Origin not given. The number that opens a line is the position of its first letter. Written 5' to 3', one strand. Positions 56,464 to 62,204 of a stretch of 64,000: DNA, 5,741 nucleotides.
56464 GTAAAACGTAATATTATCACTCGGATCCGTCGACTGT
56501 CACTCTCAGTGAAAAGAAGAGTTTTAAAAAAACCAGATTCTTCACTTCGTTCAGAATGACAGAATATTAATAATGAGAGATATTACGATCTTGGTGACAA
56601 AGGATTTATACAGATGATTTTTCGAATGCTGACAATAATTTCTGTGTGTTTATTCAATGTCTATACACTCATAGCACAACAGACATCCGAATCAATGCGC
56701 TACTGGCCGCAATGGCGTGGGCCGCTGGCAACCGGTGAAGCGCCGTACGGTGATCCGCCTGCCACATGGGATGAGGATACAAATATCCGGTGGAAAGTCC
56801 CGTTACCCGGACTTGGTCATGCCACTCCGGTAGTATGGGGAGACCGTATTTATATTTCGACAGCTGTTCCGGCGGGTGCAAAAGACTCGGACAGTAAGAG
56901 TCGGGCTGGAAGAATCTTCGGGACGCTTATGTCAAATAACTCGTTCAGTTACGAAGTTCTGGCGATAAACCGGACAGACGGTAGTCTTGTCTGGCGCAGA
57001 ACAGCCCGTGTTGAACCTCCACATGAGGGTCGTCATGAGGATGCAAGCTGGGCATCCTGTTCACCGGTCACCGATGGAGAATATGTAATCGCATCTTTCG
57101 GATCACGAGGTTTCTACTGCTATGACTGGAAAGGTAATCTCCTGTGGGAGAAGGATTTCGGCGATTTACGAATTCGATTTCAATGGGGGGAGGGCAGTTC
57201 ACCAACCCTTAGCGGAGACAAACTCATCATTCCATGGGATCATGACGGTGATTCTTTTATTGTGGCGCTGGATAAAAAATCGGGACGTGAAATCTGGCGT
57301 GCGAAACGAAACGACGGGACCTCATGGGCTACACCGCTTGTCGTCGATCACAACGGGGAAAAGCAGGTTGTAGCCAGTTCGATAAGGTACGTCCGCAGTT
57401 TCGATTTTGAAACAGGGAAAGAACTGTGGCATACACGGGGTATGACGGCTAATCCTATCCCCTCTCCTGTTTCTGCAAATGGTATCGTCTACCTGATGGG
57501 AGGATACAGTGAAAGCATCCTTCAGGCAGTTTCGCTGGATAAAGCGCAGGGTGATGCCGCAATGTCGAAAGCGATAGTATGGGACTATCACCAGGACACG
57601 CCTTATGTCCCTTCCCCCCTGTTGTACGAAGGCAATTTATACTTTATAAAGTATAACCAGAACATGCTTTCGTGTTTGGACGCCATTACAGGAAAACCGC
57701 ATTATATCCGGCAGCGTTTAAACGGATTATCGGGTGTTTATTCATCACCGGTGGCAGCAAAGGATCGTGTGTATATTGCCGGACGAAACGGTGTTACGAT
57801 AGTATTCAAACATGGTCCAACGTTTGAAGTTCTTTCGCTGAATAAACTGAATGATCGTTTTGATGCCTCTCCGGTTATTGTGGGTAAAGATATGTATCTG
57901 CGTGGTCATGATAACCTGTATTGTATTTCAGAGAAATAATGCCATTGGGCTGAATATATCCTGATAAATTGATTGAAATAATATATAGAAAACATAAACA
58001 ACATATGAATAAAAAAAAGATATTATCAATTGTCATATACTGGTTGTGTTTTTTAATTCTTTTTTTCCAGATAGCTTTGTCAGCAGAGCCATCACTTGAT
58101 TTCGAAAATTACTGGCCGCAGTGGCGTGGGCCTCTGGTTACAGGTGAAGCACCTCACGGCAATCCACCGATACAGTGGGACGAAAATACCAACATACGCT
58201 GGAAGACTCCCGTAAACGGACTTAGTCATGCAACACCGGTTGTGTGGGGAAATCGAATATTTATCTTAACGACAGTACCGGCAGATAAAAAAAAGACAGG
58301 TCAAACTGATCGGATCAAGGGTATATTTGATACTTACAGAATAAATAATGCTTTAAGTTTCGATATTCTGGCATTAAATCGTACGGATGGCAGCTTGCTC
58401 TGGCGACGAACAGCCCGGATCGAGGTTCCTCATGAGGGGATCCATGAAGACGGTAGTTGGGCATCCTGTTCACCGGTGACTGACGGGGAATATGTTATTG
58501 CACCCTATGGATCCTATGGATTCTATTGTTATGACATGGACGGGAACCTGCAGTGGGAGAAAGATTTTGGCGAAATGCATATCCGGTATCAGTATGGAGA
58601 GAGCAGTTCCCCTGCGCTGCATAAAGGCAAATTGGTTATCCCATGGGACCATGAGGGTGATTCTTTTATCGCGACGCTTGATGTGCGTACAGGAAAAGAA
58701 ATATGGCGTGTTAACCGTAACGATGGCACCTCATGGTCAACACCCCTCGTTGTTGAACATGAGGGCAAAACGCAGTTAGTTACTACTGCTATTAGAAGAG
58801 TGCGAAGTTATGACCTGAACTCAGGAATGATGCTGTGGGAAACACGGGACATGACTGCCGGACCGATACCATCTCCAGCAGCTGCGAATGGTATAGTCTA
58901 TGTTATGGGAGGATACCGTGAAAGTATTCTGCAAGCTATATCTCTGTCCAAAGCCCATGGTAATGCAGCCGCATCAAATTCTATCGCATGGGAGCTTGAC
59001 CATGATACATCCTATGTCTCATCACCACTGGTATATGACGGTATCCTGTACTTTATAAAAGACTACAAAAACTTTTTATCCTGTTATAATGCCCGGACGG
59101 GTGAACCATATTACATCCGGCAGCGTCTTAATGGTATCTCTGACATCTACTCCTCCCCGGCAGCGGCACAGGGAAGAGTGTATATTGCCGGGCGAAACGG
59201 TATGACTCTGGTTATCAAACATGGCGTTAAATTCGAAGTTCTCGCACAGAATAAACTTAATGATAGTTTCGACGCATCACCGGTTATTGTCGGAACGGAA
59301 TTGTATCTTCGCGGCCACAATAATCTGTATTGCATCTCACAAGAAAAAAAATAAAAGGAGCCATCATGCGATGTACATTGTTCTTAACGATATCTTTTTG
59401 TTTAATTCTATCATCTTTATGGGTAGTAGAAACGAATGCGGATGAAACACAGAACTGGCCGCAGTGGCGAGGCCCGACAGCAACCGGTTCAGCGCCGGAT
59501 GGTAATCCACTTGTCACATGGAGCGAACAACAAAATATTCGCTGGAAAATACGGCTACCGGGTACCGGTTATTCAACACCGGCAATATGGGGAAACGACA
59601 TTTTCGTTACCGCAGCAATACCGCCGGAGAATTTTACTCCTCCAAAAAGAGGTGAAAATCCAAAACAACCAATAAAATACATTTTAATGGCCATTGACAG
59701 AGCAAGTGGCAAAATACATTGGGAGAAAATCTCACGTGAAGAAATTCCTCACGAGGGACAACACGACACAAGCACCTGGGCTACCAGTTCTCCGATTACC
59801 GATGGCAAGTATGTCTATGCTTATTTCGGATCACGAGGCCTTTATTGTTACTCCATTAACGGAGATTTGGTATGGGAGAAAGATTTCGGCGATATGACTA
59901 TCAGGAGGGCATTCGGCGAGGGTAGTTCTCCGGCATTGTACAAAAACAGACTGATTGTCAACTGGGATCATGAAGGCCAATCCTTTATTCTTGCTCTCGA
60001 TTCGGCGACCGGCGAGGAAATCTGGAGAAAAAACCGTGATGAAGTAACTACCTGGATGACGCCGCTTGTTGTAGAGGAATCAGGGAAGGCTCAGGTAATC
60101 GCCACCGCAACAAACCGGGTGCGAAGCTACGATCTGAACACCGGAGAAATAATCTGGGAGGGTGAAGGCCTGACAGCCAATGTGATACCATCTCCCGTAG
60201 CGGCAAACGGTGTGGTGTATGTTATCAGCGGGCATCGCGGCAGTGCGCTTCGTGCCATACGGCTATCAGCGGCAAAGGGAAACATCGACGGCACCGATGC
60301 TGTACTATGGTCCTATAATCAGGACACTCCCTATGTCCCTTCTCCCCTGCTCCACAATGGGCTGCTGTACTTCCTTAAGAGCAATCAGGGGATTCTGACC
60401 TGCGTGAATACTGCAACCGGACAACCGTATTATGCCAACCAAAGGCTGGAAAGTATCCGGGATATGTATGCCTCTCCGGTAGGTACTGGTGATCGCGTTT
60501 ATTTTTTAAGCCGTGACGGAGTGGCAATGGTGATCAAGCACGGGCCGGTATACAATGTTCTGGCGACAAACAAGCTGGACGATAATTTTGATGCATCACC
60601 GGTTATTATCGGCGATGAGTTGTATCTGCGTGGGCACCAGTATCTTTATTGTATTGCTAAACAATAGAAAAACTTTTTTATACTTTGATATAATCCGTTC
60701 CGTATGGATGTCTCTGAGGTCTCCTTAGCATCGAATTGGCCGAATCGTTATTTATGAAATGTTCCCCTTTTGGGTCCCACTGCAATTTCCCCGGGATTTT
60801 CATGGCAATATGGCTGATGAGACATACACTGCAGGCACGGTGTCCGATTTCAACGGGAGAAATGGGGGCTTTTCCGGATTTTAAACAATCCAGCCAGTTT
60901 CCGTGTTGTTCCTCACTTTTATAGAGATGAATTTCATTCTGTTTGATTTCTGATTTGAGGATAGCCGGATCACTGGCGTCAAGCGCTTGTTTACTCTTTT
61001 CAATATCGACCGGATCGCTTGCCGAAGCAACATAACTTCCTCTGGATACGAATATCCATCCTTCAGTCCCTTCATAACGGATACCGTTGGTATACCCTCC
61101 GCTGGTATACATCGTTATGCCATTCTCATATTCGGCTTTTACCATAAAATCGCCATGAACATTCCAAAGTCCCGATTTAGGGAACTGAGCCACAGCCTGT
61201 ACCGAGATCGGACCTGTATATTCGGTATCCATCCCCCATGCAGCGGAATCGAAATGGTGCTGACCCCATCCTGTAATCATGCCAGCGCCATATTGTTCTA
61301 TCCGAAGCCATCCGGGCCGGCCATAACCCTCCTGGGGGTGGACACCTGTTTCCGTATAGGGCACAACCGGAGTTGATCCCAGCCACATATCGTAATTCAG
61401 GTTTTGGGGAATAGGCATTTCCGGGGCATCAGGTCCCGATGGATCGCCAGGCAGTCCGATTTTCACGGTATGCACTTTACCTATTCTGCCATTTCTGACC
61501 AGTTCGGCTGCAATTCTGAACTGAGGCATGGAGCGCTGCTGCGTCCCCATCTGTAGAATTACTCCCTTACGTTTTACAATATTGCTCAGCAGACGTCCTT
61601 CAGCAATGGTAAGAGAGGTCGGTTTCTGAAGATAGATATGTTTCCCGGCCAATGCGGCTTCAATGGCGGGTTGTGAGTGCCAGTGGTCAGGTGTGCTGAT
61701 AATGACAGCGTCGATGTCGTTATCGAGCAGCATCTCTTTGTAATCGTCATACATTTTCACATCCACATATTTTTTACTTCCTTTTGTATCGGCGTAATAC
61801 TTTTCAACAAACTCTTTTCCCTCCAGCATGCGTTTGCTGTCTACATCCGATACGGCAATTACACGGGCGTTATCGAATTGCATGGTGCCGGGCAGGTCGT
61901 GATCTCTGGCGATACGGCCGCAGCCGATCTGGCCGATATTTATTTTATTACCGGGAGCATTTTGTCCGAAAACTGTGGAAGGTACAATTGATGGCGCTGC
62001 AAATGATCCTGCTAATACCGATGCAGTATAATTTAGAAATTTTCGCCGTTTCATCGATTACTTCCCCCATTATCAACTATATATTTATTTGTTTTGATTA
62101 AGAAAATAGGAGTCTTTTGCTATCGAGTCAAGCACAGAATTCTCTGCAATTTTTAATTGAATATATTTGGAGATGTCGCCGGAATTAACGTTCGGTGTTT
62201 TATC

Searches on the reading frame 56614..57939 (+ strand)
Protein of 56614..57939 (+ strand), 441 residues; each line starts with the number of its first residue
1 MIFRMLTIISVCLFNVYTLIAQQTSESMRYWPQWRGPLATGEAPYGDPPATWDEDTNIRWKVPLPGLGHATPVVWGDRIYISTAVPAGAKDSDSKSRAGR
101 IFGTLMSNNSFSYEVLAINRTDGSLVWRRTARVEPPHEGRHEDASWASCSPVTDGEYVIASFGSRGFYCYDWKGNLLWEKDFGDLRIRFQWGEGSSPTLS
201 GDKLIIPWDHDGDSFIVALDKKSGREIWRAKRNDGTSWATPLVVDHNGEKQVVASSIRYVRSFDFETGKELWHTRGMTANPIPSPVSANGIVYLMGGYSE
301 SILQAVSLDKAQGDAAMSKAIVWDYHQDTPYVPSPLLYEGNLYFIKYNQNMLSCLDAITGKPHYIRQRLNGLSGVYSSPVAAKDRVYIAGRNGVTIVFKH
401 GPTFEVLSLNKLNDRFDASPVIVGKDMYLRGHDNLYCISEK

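Call 26: search_protein_families(library=ncbifam, proteins=[window:56614-57939:+], max_evalue=0.00001)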
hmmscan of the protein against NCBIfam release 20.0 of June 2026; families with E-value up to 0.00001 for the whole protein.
window:56614-57939:+ (441 aa): 4 families
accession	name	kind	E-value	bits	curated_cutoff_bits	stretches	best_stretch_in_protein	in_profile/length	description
TIGR03300.1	assembly_YfgL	equivalog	3.6e-10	39.1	285.2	1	146-428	56-324/377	outer membrane protein assembly factor BamB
NF008351.0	PRK11138.1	equivalog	1.2e-08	33.9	423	0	212-330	77-191/394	outer membrane protein assembly factor BamB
TIGR03075.1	PQQ_enz_alc_DH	subfamily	7.8e-08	31.4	480.05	0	210-275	126-198/530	PQQ-dependent dehydrogenase, methanol/ethanol family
TIGR04528.1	acido_non_PQQ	subfamily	5e-06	25.5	650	0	212-297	399-483/493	acido-empty-quinoprotein group A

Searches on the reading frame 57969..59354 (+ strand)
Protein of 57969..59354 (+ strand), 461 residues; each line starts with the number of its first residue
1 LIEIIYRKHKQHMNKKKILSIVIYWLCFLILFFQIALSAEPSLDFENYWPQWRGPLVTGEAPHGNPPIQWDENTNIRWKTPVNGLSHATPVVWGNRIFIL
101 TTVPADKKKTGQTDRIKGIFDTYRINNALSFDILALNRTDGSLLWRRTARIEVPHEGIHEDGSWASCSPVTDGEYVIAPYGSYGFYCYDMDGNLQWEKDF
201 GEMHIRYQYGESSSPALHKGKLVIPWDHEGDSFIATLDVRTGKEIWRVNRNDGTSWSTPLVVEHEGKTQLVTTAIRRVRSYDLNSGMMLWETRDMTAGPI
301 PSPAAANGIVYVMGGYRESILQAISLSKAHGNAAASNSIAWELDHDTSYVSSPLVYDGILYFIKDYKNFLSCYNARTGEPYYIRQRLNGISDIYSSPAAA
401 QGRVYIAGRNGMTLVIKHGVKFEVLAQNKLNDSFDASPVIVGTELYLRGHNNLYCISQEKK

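Call 26: search_protein_families(library=ncbifam, proteins=[window:57969-59354:+], max_evalue=0.00001)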
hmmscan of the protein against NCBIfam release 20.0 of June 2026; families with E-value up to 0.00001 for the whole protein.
window:57969-59354:+ (461 aa): 2 families
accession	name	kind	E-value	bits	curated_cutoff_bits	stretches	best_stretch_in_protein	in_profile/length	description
TIGR03300.1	assembly_YfgL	equivalog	4.4e-10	38.8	285.2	0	234-312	253-325/377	outer membrane protein assembly factor BamB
NF008351.0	PRK11138.1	equivalog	2.6e-08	32.8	423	0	348-416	326-391/394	outer membrane protein assembly factor BamB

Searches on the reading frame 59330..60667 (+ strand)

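Call 26: search_protein_families(library=ncbifam, proteins=[window:59330-60667:+], max_evalue=0.00001)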
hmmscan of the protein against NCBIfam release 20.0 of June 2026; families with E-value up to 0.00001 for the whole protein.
window:59330-60667:+ (445 aa): 4 families
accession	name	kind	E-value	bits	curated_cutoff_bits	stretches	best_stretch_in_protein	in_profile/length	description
TIGR03300.1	assembly_YfgL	equivalog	2.2e-10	39.8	285.2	1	180-402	42-256/377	outer membrane protein assembly factor BamB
NF008351.0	PRK11138.1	equivalog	6e-09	34.9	423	1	179-396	45-265/394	outer membrane protein assembly factor BamB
NF053615.1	SerThrKinAfsKStmc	equivalog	1.7e-06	27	1300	0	220-309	503-590/809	protein serine/threonine kinase AfsK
TIGR04528.1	acido_non_PQQ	subfamily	5.3e-06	25.5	650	0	216-301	399-483/493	acido-empty-quinoprotein group A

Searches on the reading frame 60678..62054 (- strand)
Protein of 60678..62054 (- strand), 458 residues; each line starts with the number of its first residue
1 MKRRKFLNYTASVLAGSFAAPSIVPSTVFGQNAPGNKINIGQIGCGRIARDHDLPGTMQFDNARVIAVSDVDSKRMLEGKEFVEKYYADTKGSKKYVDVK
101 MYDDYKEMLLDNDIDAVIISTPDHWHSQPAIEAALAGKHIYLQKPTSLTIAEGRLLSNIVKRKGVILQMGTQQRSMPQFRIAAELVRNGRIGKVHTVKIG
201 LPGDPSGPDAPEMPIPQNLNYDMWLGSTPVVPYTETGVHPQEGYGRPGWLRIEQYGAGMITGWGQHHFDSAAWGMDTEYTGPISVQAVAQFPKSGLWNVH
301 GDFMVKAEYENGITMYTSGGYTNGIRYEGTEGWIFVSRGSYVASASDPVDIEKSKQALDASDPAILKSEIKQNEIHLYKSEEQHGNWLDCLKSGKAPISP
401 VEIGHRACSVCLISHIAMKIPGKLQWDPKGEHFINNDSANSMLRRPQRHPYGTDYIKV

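Call 26: search_protein_families(library=ncbifam, proteins=[window:60678-62054:-], max_evalue=0.00001)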
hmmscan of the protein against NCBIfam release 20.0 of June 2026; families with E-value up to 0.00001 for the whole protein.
window:60678-62054:- (458 aa): 8 families
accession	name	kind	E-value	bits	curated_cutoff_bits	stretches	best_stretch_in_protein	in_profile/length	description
NF058561.1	BT_2158_fam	equivalog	1.9e-40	138.9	750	1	2-285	1-263/487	glycoside 3-dehydrogenase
TIGR04380.1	myo_inos_iolG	equivalog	3.4e-25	88.6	355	1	37-209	1-159/330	inositol 2-dehydrogenase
NF052479.1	LevoglcsnDh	equivalog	4.1e-17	61.9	650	1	37-198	3-158/386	levoglucosan dehydrogenase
NF040723.1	UDP-GlcNAcDh_Arch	equivalog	5.8e-16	58.9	450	1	39-198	2-145/302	UDP-N-acetylglucosamine 3-dehydrogenase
NF052679.1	InsChiInosDhIolG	equivalog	3e-12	46.2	540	1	38-197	3-151/343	bifunctional inositol 2-dehydrogenase/D-chiro-inositol 1-dehydrogenase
NF008607.0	PRK11579.1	subfamily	2e-11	43.5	330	1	89-196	40-147/346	oxidoreductase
NF041392.1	XylDh_Gfo6_Halo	equivalog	1.2e-10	40.7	350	1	36-197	15-166/350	D-xylose 1-dehydrogenase Gfo6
NF007574.0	PRK10206.1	equivalog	2.8e-08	33.2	352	1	93-197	45-149/345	oxidoreductase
